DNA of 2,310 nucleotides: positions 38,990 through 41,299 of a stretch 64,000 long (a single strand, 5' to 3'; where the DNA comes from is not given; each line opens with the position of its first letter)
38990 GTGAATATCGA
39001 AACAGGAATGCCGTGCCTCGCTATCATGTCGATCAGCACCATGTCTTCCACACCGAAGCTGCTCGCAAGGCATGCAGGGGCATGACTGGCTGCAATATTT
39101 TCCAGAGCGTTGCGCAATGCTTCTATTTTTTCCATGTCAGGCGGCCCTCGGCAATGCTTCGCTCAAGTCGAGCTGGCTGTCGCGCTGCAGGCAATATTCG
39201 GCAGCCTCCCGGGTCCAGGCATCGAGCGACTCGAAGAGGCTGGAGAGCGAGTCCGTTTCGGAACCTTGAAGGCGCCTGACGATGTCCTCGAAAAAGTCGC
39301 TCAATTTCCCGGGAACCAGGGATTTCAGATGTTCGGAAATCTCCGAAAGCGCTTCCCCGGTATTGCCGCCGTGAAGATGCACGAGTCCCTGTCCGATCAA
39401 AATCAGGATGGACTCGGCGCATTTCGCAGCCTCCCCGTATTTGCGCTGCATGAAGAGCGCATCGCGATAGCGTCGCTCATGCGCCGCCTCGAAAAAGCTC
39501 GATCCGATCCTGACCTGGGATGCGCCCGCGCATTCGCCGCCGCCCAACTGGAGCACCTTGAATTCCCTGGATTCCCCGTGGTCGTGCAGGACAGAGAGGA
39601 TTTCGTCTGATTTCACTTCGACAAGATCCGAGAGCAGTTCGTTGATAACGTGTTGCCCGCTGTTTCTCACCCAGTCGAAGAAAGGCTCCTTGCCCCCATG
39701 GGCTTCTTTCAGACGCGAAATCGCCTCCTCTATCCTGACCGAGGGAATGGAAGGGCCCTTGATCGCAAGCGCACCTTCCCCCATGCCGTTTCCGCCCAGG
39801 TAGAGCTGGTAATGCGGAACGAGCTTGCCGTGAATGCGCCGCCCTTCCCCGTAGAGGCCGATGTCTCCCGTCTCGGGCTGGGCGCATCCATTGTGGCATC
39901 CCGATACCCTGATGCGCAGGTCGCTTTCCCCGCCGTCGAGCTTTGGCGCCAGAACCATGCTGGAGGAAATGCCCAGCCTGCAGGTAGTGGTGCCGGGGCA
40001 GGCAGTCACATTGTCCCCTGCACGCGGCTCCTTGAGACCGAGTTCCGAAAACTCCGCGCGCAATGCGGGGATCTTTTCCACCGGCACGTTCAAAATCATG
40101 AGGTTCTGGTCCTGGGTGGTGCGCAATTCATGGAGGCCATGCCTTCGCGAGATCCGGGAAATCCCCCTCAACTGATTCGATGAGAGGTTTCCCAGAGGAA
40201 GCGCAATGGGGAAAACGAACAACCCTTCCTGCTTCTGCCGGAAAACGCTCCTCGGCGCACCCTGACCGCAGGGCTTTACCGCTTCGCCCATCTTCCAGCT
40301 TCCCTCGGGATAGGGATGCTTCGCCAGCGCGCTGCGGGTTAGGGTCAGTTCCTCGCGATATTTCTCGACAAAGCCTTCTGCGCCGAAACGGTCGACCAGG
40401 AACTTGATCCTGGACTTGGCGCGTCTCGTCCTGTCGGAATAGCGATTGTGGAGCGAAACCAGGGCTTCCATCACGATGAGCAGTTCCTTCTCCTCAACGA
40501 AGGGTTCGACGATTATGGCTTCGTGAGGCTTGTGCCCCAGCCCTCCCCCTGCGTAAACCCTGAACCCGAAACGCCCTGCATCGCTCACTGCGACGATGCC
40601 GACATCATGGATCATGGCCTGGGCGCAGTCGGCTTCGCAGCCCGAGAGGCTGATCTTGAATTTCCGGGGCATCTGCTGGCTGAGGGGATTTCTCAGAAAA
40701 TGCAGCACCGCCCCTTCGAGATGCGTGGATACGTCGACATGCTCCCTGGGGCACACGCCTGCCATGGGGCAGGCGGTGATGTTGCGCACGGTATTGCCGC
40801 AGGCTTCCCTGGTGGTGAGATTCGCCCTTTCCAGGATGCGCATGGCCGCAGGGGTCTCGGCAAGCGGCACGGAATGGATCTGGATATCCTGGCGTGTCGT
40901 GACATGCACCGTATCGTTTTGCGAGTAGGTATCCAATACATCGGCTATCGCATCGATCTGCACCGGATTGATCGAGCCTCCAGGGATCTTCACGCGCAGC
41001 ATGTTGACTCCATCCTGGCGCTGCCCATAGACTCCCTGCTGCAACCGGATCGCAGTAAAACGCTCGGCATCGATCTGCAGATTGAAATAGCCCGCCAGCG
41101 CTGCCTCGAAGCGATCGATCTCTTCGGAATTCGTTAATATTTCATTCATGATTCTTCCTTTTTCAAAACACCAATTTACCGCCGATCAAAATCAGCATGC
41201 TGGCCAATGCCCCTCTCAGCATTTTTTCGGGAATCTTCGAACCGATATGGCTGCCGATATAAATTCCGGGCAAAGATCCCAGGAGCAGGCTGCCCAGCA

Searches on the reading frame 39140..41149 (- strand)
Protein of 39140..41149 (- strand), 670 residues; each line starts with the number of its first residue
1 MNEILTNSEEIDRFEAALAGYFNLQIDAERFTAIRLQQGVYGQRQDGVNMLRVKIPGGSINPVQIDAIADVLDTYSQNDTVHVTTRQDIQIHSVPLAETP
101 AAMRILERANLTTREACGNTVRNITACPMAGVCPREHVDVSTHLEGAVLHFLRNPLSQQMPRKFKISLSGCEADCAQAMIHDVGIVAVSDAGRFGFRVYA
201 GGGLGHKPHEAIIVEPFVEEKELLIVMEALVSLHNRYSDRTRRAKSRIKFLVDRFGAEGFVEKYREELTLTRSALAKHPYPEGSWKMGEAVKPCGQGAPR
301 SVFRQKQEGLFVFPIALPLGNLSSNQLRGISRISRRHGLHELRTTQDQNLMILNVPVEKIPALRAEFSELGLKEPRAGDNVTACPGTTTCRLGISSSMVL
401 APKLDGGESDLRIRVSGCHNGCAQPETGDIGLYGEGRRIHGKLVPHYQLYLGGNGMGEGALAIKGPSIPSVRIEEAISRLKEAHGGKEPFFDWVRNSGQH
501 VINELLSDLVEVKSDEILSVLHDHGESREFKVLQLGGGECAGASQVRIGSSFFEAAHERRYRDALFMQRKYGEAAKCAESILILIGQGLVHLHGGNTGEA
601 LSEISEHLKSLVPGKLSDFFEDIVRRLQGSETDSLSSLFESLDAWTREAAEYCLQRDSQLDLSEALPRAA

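Call 87: search_protein_families(library=pfam, proteins=[window:39140-41149:-], max_evalue=0.00001)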
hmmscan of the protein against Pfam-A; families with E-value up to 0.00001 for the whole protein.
window:39140-41149:- (670 aa): 2 families
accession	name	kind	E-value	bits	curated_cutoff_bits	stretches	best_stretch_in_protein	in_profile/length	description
PF01077.27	NIR_SIR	-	1.2e-45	155.2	27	1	117-268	1-154/158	Nitrite and sulphite reductase 4Fe-4S domain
PF03460.22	NIR_SIR_ferr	-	1.8e-34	117.7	24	2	41-108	1-68/69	Nitrite/Sulfite reductase ferredoxin-like half domain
